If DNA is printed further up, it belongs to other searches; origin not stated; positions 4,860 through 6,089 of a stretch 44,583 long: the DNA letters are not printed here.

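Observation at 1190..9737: Eight-gene, gap-free operon combining GT4, PaaK/CapK-like ligase, ATP-grasp ligase, BKACE, FemAB-like transferase, two GNAT paralogues and a flippase: candidate undescribed glycoconjugate-decoration pathway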

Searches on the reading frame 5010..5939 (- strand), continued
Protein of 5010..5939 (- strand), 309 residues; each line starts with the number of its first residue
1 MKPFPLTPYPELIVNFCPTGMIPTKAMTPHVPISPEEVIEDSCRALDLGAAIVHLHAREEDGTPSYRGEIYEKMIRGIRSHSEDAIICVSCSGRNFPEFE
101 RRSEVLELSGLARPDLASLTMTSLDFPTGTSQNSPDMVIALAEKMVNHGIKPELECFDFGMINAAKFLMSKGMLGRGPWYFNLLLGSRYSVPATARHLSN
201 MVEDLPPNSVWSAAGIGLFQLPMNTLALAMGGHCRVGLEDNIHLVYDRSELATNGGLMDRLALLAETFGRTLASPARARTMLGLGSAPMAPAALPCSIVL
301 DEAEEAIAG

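Call 48: search_protein_families(library=pfam, proteins=[L047:8121-8987:+, L049:2599-3774:-, L053:1332-2540:+, L057:1356-2423:+, L057:14935-16731:+, L066:12514-13944:+, L053:4867-5808:+, L053:12630-13070:+, L055:5666-6835:+, L073:2921-3934:+], max_evalue=0.001)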
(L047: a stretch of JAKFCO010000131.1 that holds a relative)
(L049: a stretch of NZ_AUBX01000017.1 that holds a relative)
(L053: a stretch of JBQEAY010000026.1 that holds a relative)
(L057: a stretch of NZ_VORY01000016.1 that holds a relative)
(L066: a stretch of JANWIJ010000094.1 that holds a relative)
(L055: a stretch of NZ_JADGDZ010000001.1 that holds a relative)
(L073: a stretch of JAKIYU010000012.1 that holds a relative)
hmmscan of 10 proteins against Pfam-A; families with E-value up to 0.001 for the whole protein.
L047:8121-8987:+ (288 aa): 3 families
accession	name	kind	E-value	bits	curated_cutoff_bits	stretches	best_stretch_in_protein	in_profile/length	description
PF00535.33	Glycos_transf_2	-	5.4e-23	82.2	23.3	1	26-163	1-127/168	Glycosyl transferase family 2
PF13641.12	Glyco_tranf_2_3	-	1.1e-09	39.1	27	1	25-139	3-111/230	Glycosyltransferase like family 2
PF10111.15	Glyco_tranf_2_2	-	2.1e-07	31.2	27.3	1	26-164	3-136/276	Glycosyltransferase like family 2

L049:2599-3774:- (391 aa): 1 family
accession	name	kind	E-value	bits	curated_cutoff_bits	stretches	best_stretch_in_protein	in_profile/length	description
PF17170.10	DUF5128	-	0.0001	22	22.9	1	64-140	56-134/321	6-bladed beta-propeller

L053:1332-2540:+ (402 aa): 10 families
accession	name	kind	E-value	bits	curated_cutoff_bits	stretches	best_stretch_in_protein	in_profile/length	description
PF13535.11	ATP-grasp_4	-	6.3e-17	62.1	27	1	138-283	2-157/160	ATP-grasp domain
PF02655.19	ATP-grasp_3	-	3e-12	47.4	23.2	1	102-279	2-157/160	ATP-grasp domain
PF07478.18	Dala_Dala_lig_C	-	4.4e-10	39.8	24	1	134-287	32-184/204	D-ala D-ala ligase C-terminus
PF02786.22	CPSase_L_D2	-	1.8e-06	28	19.8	1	105-307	3-206/211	Carbamoyl-phosphate synthase L chain, ATP binding domain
PF18130.6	ATPgrasp_N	-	3.5e-05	24.7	27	1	19-90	3-80/81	ATP-grasp N-terminal domain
PF01071.24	GARS_A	-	4.6e-05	23.8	27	1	104-192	3-96/194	Phosphoribosylglycinamide synthetase, ATP-grasp (A) domain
PF02222.28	ATP-grasp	-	0.00019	21.6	27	1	110-278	2-162/179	ATP-grasp domain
PF08443.16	RimK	-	0.00021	21.4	21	1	104-204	4-100/188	RimK-like ATP-grasp domain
PF21360.3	PylC-like_N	-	0.00033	21.2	27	1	9-71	7-73/96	PylC-like, N-terminal domain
PF18603.7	LAL_C2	-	0.00037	21.1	29.4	1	326-392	2-69/78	L-amino acid ligase C-terminal domain 2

L057:1356-2423:+ (355 aa): 7 families
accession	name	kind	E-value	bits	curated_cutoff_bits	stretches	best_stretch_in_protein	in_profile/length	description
PF01370.27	Epimerase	-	5.1e-56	190.2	20.9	1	21-281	1-240/240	NAD dependent epimerase/dehydratase family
PF16363.11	GDP_Man_Dehyd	-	3.2e-51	175.2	27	1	22-343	1-331/332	GDP-mannose 4,6 dehydratase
PF04321.23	RmlD_sub_bind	-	2.7e-19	69.8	27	1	20-311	2-242/287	RmlD substrate binding domain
PF01073.25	3Beta_HSD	-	3.6e-15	56.2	22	1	22-308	1-278/280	3-beta hydroxysteroid dehydrogenase/isomerase family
PF02719.21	Polysacc_synt_2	-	6.5e-15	55.5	20.2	1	21-308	1-256/293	Polysaccharide biosynthesis protein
PF07993.18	NAD_binding_4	-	1.4e-05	24.8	20.1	1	23-199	1-177/258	Male sterility protein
PF13460.12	NAD_binding_10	-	3.7e-05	24.1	27.2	0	86-189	39-124/184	NAD(P)H-binding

L057:14935-16731:+ (598 aa): 12 families
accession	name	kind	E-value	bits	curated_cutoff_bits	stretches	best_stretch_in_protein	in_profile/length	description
PF00005.33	ABC_tran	-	7.8e-33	114.4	25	1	375-526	1-137/137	ABC transporter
PF00664.28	ABC_membrane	-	1.3e-17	64.9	28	1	26-295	1-252/274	ABC transporter transmembrane region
PF02463.25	SMC_N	-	1.6e-06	28.2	40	1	385-569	24-212/220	RecF/RecN/SMC N terminal domain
PF00004.35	AAA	-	3.3e-05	24.8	21.2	0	389-562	2-117/131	ATPase family associated with various cellular activities (AAA)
PF09818.15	ABC_ATPase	-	3.9e-05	23.3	23.2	0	470-564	131-242/283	P-loop domain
PF13555.12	AAA_29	-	0.00025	21.2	27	1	379-410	16-47/61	P-loop containing region of AAA domain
PF13401.12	AAA_22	-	0.00031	21.5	27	0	385-529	5-97/130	AAA domain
PF03193.22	RsgA_GTPase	-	0.00037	20.8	30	1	353-409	75-130/174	RsgA GTPase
PF20703.3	nSTAND1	-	0.00052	20.2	27.1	1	369-413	17-59/379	Novel STAND NTPase 1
PF13479.12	AAA_24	-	0.00054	20.3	27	0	385-539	2-88/195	AAA domain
PF20720.3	nSTAND3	-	0.00075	19.7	27.2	0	371-462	3-86/155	Novel STAND NTPase 3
PF00270.35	DEAD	-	0.00098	19.3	26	0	457-544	58-146/167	DEAD/DEAH box helicase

L066:12514-13944:+ (476 aa): 2 families
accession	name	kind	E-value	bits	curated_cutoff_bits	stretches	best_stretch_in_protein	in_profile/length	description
PF13440.11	Polysacc_synt_3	-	8.3e-77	258.7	23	1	25-315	1-291/293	Polysaccharide biosynthesis protein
PF01943.22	Polysacc_synt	-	1.5e-29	103.7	28.2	1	3-268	3-274/274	Polysaccharide biosynthesis protein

L053:4867-5808:+ (313 aa): 0 families

L053:12630-13070:+ (146 aa): 2 families
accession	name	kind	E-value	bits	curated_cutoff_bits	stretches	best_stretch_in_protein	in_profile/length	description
PF01467.32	CTP_transf_like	-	4.1e-18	66.3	21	1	10-134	1-131/133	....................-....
PF06574.18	FAD_syn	-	0.00078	19.7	27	0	11-32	11-32/158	FAD synthetase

L055:5666-6835:+ (389 aa): 1 family
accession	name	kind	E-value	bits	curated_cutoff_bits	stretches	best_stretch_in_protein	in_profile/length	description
PF07429.17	Glyco_transf_56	-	1.9e-13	50.7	25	1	182-335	157-314/358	4-alpha-L-fucosyltransferase glycosyl transferase group 56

L073:2921-3934:+ (337 aa): 3 families
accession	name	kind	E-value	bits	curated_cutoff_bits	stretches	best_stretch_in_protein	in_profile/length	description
PF22725.1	GFO_IDH_MocA_C3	-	9.9e-20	71.2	27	1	147-261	3-123/124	GFO/IDH/MocA C-terminal domain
PF01408.29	GFO_IDH_MocA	-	1.2e-16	61.9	24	1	44-136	27-119/120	Oxidoreductase family, NAD-binding Rossmann fold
PF02894.22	GFO_IDH_MocA_C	-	0.00014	22.2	22.9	1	149-223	1-81/218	Oxidoreductase family, C-terminal alpha/beta domain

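Call 63: search_solved_structures(query=window:5010-5939:-, max_evalue=1e-30, show_alignments=5)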
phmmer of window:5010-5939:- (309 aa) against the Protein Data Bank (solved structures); distinct sequences matched with E-value up to 1e-30: 7.
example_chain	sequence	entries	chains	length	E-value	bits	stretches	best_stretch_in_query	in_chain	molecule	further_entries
3no5_A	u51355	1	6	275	1.2e-50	175.8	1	13-285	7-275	Uncharacterized protein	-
3chv_A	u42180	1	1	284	6.9e-46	160.2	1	13-287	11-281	Prokaryotic domain of unknown function (DUF849) with a TIM barrel fold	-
2y7d_A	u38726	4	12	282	3.2e-45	158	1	11-284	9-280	3-KETO-5-AMINOHEXANOATE CLEAVAGE ENZYME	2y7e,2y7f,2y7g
3fa5_A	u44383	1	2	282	8.7e-43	150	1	13-284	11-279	protein of unknown function (DUF849)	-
9zsc_A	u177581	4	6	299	4.1e-36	128.1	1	17-289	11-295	3-keto-5-aminohexanoate cleavage protein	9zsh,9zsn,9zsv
3lot_A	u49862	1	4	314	1.5e-33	119.7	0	140-285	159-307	uncharacterized protein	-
3c6c_A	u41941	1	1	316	5.5e-33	117.8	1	12-285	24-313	3-keto-5-aminohexanoate cleavage enzyme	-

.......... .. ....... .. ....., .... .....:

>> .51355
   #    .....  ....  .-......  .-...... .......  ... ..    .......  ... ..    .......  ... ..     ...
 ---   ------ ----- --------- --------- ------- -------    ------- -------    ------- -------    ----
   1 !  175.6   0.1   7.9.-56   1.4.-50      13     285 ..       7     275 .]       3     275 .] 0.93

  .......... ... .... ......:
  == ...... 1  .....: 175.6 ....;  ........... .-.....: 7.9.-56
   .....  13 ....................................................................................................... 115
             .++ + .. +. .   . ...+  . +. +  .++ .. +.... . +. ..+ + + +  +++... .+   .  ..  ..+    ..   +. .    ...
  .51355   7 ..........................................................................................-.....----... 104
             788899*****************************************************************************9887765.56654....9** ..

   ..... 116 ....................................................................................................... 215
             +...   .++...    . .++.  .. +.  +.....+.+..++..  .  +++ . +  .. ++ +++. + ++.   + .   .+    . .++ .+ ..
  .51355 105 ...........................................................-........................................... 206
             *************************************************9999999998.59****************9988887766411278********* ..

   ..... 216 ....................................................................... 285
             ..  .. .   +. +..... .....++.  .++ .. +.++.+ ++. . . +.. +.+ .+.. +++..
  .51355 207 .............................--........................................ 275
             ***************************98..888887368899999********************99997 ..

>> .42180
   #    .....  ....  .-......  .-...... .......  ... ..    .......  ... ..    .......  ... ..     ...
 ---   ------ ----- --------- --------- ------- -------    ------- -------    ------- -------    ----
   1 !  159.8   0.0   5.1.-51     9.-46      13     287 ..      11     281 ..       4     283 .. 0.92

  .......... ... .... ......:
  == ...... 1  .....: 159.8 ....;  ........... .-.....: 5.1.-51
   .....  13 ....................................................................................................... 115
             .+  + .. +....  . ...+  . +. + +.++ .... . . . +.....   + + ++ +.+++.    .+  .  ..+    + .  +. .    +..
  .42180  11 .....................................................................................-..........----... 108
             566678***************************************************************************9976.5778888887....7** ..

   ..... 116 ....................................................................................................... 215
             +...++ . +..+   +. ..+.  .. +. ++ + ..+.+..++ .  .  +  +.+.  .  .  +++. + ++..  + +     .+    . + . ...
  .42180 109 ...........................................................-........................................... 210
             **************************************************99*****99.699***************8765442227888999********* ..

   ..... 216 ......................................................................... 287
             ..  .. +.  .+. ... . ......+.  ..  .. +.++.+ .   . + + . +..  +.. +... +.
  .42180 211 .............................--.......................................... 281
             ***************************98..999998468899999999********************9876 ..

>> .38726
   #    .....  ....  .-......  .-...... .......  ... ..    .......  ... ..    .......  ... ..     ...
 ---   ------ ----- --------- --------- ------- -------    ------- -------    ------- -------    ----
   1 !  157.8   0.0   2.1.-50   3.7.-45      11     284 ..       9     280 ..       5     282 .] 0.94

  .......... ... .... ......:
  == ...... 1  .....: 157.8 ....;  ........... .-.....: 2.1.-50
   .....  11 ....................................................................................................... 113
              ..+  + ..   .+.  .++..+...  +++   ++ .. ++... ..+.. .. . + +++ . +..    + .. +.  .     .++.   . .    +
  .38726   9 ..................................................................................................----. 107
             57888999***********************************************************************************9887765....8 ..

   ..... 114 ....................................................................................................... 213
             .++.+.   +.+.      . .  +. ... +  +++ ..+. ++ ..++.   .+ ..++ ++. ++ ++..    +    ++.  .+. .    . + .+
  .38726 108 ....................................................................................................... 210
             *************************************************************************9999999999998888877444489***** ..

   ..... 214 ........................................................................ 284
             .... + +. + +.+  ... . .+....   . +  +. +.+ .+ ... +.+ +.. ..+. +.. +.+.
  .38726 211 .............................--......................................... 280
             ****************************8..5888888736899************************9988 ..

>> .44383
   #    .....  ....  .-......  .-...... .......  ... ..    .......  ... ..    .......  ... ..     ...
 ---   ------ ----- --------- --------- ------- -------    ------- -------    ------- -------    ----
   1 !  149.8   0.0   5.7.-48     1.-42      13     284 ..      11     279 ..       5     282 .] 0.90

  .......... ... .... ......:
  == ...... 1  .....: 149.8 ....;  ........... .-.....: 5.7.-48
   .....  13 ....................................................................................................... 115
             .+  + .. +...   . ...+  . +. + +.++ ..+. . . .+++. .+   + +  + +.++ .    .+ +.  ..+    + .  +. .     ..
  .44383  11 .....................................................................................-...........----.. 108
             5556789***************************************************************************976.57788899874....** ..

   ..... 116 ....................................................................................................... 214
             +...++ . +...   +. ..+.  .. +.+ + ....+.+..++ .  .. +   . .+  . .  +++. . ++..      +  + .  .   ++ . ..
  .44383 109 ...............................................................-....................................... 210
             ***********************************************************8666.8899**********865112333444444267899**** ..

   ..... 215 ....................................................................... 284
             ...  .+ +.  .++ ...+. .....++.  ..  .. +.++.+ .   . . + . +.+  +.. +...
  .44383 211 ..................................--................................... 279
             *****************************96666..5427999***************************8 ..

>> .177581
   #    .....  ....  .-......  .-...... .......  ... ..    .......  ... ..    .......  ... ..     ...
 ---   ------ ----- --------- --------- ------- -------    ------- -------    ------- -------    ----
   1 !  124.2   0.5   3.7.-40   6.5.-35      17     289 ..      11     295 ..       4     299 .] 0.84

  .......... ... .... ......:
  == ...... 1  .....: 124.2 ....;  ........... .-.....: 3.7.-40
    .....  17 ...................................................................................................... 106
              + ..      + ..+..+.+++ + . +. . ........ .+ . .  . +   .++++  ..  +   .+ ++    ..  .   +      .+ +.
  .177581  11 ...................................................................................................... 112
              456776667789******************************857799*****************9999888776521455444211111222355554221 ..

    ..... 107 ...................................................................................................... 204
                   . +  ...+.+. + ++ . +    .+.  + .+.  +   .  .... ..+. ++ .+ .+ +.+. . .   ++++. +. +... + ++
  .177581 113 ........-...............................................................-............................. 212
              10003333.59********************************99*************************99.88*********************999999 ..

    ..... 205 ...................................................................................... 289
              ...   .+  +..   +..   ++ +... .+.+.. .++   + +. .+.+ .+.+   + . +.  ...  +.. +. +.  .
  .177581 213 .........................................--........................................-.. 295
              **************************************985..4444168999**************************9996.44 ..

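Call 66: search_protein_families(library=ncbifam, proteins=[L049:9992-10855:+, L057:9956-10828:+], max_evalue=1e-10)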
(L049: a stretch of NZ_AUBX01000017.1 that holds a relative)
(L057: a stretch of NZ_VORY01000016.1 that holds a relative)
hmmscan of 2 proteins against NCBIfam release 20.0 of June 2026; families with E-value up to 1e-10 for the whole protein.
L049:9992-10855:+ (287 aa): 4 families
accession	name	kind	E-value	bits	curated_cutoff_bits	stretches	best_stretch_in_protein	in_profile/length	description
NF052387.1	Lys_ferment_KCE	equivalog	5.2e-61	206.4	382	1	6-266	3-261/267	3-keto-5-aminohexanoate cleavage enzyme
NF053568.1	3OXCoAcCUPNH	equivalog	1.9e-57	194.6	350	1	6-265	5-265/274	3-oxoadipate:acetyl-CoA acetyltransferase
NF053538.1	DixhxACActTsKce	equivalog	9.2e-36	123.4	430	2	2-117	4-120/310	3,5-dioxohexanoate:acetyl-CoA acetone transferase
NF052389.1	Lys_KAL_CLE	exception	5.3e-32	111.1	725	1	18-264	184-428/440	bifunctional 3-aminobutyryl-CoA ammonia lyase/3-keto-5-aminohexanoate cleavage enzyme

L057:9956-10828:+ (290 aa): 4 families
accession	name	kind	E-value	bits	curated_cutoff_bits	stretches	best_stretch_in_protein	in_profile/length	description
NF052387.1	Lys_ferment_KCE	equivalog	8.6e-56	189.3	382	1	16-277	1-260/267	3-keto-5-aminohexanoate cleavage enzyme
NF053568.1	3OXCoAcCUPNH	equivalog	3.4e-52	177.4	350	1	17-270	4-258/274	3-oxoadipate:acetyl-CoA acetyltransferase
NF053538.1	DixhxACActTsKce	equivalog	4.8e-38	130.9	430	2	13-132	3-123/310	3,5-dioxohexanoate:acetyl-CoA acetone transferase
NF052389.1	Lys_KAL_CLE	exception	2e-31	109.2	725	1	21-246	175-399/440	bifunctional 3-aminobutyryl-CoA ammonia lyase/3-keto-5-aminohexanoate cleavage enzyme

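Call 93: search_protein_families(library=pfam, proteins=[L043:42-1571:+, L043:1594-2514:+, L043:8462-9028:+, L043:8950-9417:+, L043:9414-9980:+, L043:10849-12027:+, L043:12194-13450:+, L043:13431-13997:+, L044:7446-8141:+, L044:8254-9426:+], max_evalue=0.001)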
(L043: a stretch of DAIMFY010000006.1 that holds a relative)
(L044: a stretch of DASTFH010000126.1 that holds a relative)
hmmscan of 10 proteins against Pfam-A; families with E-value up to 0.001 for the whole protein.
L043:42-1571:+ (509 aa): 1 family
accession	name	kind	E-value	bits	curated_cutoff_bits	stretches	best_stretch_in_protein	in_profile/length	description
PF01433.26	Peptidase_M1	-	6.3e-16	59.1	27.7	1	260-412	72-218/218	Peptidase family M1 domain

L043:1594-2514:+ (306 aa): 1 family
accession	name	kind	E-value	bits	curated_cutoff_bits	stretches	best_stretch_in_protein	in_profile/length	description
PF00248.27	Aldo_ket_red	-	3.2e-80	269.8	24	1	14-302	2-289/291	Aldo/keto reductase family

L043:8462-9028:+ (188 aa): 0 families

L043:8950-9417:+ (155 aa): 0 families

L043:9414-9980:+ (188 aa): 3 families
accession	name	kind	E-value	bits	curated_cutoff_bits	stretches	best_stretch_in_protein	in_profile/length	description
PF00583.31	Acetyltransf_1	-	5.1e-09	36.9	20.7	1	56-140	31-116/116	Acetyltransferase (GNAT) family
PF13508.13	Acetyltransf_7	-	5.6e-08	33.5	27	1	59-137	4-80/84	Acetyltransferase (GNAT) domain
PF13673.13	Acetyltransf_10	-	0.00031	21.2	23.6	1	60-149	33-116/128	Acetyltransferase (GNAT) domain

L043:10849-12027:+ (392 aa): 0 families

L043:12194-13450:+ (418 aa): 2 families
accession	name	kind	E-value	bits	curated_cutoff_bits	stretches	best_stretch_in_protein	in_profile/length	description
PF01171.26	ATP_bind_3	-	4.4e-41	141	27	1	2-174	3-182/182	PP-loop family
PF11734.13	TilS_C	-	5.4e-15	55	22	1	342-413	1-72/74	TilS substrate C-terminal domain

L043:13431-13997:+ (188 aa): 1 family
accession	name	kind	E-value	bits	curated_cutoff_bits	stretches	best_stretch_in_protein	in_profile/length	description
PF00156.33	Pribosyltran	-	3.8e-23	82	26.3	1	21-170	5-156/158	Phosphoribosyl transferase domain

L044:7446-8141:+ (231 aa): 2 families
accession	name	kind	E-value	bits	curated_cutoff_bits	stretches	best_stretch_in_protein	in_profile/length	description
PF01569.27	PAP2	-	2.1e-22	79.7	27.2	1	84-200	3-121/130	PAP2 superfamily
PF14378.12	PAP2_3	-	9.8e-06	25.9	27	1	130-197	121-188/190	PAP2 superfamily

L044:8254-9426:+ (390 aa): 0 families
